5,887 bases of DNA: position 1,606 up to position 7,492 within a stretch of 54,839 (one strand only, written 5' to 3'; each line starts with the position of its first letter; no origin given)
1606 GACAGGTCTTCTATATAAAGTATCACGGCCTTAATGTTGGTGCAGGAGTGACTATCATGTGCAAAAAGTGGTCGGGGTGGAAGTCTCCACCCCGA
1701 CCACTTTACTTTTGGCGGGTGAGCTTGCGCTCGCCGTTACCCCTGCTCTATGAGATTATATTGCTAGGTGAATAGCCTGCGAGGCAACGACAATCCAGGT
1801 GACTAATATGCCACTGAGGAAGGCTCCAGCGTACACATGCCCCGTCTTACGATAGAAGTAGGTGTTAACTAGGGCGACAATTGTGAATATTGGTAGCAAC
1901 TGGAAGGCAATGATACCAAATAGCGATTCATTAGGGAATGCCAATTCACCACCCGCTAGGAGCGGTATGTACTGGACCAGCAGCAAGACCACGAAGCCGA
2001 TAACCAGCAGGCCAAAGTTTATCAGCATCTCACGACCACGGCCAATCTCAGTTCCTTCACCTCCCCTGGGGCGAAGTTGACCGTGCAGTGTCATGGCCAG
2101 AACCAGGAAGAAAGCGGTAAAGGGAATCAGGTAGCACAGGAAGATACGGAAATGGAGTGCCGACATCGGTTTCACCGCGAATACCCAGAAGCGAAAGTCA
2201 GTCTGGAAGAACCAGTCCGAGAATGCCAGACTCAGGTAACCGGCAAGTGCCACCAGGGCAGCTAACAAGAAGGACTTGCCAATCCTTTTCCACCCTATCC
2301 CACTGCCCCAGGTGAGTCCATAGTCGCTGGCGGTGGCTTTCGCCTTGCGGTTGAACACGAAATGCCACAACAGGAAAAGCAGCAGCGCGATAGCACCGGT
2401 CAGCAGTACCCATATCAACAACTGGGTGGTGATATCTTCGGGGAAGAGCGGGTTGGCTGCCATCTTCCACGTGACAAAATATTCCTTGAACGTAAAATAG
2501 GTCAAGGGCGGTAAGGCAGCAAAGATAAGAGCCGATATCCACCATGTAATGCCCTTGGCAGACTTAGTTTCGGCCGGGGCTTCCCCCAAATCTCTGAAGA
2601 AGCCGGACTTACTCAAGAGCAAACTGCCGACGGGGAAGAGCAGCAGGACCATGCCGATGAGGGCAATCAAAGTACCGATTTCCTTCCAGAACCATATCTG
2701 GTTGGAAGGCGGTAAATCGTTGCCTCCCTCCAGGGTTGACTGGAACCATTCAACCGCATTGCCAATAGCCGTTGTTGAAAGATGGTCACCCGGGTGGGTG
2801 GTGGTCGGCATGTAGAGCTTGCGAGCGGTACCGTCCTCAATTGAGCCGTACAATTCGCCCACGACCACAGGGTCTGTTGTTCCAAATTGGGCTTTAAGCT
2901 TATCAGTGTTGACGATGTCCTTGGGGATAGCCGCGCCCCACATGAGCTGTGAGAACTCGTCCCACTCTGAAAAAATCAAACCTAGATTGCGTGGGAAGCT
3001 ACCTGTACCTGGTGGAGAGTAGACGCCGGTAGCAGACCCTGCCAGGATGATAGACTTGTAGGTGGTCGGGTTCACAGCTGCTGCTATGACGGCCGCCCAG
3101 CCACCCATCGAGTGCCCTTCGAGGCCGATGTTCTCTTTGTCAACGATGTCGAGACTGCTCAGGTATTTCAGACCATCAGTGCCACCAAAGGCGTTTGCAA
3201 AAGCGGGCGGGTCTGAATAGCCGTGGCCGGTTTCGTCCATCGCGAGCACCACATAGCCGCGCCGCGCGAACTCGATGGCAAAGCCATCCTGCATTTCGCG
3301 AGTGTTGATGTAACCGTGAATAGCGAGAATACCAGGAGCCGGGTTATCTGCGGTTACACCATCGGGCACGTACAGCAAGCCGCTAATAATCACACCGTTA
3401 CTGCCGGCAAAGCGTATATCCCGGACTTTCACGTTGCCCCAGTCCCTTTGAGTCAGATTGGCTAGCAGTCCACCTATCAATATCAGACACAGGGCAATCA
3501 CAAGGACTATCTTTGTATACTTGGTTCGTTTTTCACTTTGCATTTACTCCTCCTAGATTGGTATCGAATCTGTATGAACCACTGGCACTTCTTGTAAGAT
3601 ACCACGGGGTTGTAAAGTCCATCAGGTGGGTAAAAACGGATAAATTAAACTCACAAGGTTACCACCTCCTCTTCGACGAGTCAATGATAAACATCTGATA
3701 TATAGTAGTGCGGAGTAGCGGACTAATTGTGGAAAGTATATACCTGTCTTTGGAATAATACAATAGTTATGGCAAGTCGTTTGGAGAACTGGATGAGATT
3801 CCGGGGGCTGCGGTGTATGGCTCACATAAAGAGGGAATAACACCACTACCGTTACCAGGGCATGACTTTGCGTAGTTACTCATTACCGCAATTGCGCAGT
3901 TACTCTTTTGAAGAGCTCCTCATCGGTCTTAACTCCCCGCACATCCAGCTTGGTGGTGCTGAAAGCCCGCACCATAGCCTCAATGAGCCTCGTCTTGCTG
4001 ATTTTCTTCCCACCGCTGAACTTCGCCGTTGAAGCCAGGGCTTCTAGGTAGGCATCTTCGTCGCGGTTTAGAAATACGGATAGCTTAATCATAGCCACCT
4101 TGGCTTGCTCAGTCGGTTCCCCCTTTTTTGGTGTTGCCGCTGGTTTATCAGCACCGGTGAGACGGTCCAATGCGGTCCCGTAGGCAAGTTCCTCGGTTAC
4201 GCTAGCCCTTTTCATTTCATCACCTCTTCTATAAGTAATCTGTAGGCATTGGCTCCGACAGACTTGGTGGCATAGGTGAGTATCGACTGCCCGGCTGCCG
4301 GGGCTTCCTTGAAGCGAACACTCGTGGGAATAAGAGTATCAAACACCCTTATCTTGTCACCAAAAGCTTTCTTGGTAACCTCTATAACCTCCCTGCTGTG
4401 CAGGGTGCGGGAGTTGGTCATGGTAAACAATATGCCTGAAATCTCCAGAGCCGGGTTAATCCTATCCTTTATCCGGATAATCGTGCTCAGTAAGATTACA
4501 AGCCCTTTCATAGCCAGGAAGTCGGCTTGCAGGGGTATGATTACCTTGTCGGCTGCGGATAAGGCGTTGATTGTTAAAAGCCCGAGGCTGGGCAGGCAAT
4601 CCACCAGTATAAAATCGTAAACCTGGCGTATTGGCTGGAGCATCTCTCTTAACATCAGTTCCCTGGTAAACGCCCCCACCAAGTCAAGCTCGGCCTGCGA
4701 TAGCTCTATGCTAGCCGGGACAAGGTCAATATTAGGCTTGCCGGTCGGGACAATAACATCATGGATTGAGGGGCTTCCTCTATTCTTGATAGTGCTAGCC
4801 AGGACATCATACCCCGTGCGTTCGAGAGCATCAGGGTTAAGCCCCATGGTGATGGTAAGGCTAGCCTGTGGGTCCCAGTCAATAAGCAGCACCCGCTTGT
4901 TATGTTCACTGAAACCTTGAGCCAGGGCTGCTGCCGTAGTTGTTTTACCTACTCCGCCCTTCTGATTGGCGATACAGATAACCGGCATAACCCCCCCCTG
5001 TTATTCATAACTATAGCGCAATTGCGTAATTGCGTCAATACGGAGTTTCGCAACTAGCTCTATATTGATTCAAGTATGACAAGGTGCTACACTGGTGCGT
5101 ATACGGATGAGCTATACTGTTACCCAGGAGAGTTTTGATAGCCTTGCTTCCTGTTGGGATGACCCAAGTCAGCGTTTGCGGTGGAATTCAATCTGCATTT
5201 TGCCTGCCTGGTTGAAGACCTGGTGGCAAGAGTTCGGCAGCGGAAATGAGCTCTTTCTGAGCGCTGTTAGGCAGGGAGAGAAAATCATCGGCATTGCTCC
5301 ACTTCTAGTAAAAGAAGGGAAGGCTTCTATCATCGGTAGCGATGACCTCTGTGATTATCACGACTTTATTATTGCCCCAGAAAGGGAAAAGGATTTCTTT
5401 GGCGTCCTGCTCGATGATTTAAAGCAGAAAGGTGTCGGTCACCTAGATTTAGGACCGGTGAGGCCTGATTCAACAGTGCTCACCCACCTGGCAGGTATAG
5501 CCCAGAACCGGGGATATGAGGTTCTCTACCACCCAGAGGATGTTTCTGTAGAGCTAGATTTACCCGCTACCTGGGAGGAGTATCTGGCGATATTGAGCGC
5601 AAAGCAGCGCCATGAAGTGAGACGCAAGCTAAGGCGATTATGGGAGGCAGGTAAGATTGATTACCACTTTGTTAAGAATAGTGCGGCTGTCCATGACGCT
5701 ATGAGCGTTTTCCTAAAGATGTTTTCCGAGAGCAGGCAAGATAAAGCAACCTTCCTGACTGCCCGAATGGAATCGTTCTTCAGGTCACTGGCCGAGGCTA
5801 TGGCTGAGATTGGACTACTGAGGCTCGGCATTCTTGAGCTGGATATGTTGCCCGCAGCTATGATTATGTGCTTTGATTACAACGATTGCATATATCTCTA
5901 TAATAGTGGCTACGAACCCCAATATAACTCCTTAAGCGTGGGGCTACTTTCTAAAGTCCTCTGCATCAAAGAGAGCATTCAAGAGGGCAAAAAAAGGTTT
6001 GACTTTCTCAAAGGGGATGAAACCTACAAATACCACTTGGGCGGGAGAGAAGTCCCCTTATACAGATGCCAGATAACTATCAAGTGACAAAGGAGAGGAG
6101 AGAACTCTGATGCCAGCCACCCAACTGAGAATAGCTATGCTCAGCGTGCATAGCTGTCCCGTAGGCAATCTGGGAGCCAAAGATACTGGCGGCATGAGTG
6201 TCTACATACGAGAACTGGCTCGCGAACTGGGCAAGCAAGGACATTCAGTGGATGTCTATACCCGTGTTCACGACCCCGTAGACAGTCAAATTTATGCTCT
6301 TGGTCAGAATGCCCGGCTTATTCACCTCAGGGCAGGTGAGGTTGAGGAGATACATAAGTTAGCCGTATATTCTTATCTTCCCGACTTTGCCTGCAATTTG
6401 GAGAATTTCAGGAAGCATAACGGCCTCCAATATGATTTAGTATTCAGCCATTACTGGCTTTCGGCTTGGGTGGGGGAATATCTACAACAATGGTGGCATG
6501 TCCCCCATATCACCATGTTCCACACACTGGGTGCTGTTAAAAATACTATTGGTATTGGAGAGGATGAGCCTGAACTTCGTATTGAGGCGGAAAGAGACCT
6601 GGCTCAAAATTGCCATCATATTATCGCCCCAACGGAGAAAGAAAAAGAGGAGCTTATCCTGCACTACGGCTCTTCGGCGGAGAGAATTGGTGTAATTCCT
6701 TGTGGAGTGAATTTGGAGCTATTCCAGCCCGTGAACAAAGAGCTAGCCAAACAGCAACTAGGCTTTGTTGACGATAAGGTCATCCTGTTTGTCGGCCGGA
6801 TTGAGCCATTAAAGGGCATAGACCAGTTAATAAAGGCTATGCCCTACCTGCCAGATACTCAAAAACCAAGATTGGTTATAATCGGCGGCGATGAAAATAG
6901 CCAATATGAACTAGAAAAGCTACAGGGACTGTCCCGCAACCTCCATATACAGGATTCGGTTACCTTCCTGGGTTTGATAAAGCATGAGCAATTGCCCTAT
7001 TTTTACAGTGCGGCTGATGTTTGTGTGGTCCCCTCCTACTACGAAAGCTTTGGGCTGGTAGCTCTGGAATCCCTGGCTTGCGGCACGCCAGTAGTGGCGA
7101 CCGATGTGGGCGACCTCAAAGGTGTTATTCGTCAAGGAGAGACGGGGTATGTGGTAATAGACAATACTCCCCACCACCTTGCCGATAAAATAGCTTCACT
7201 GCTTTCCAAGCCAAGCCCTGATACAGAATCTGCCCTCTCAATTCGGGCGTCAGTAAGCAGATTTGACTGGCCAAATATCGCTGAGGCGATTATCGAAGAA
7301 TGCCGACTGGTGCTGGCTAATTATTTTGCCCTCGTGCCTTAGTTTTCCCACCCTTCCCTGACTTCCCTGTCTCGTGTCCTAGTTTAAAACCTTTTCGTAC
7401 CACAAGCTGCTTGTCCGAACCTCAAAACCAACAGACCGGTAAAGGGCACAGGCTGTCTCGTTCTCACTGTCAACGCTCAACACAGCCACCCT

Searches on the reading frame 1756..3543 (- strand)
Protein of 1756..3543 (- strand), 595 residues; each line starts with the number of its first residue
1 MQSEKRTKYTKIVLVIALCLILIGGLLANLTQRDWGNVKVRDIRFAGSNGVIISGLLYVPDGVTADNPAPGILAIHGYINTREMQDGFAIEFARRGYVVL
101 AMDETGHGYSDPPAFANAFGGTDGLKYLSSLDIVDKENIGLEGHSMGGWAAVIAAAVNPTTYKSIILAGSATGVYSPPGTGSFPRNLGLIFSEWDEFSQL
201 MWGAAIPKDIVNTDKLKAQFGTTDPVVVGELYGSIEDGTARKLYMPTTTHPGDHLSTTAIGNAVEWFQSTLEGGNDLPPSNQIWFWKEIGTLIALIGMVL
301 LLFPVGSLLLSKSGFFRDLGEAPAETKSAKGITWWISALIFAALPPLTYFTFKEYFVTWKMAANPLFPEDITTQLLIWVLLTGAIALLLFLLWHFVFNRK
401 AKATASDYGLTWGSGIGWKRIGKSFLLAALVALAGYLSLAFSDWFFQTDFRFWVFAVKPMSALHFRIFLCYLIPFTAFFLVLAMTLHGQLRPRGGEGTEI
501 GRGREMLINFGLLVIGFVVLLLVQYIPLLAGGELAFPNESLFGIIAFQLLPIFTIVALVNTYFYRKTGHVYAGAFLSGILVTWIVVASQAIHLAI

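Call 77: search_protein_families(library=pfam, proteins=[window:1756-3543:-], max_evalue=0.00001)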
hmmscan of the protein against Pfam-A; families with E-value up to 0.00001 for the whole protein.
window:1756-3543:- (595 aa): 3 families
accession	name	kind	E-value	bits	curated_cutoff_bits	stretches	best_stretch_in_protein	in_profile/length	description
PF12146.15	Hydrolase_4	-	5.8e-11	42.6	27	1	71-194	6-137/239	Serine aminopeptidase, S33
PF00561.26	Abhydrolase_1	-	1e-09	38.9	25.8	1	72-182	3-111/245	alpha/beta hydrolase fold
PF05448.18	AXE1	-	3e-09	36.5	21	0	36-111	52-124/321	Acetyl xylan esterase (AXE1)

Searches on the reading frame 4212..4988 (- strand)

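Call 77: search_protein_families(library=pfam, proteins=[window:4212-4988:-], max_evalue=0.00001)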
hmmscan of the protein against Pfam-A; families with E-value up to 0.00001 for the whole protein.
window:4212-4988:- (258 aa): 7 families
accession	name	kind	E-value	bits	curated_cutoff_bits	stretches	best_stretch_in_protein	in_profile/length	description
PF13614.12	AAA_31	-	2.4e-57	194.1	27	1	2-183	2-177/177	AAA domain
PF01656.29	CbiA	-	2.8e-24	85.9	25.4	1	4-235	1-124/125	CobQ/CobB/MinD/ParA nucleotide binding domain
PF06564.18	CBP_BcsQ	-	9.3e-10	38.9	21.3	1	1-156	1-148/234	Cellulose biosynthesis protein BcsQ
PF09140.17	MipZ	-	1.3e-09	38.2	20.7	0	3-63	2-63/262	ATPase MipZ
PF00142.24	Fer4_NifH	-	1.4e-08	35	25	1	9-257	7-245/271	4Fe-4S iron sulfur cluster binding proteins, NifH/frxC family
PF02374.21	ArsA_ATPase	-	2.8e-08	33.8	24.3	1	9-45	8-44/305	Anion-transporting ATPase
PF10609.15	ParA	-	5.6e-07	29.7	27.1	1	3-136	5-124/246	NUBPL iron-transfer P-loop NTPase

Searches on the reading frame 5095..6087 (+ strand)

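Call 77: search_protein_families(library=pfam, proteins=[window:5095-6087:+], max_evalue=0.00001)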
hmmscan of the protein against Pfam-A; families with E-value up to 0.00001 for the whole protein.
window:5095-6087:+ (330 aa): 1 family
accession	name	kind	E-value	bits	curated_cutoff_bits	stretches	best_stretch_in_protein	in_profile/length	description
PF13480.13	Acetyltransf_6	-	1.5e-29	103.5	22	1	169-312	1-142/143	Acetyltransferase (GNAT) domain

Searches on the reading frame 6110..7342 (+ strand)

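Call 77: search_protein_families(library=pfam, proteins=[window:6110-7342:+], max_evalue=0.00001)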
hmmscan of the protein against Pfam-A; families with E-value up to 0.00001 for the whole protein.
window:6110-7342:+ (410 aa): 5 families
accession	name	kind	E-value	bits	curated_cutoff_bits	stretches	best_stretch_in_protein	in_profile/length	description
PF00534.26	Glycos_transf_1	-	4.2e-46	157.1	26.4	1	211-371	3-160/172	Glycosyl transferases group 1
PF13692.12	Glyco_trans_1_4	-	1.9e-36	125.9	27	1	223-366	2-141/142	Glycosyl transferases group 1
PF13439.12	Glyco_transf_4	-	7.2e-29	101.4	28.5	1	27-203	2-169/170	Glycosyltransferase Family 4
PF13579.12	Glyco_trans_4_4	-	2.1e-23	83.8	29.7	1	27-199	1-158/158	Glycosyl transferase 4-like domain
PF20706.3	GT4-conflict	-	6.7e-19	68.6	26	1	25-393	10-384/385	Family 4 Glycosyltransferase in conflict systems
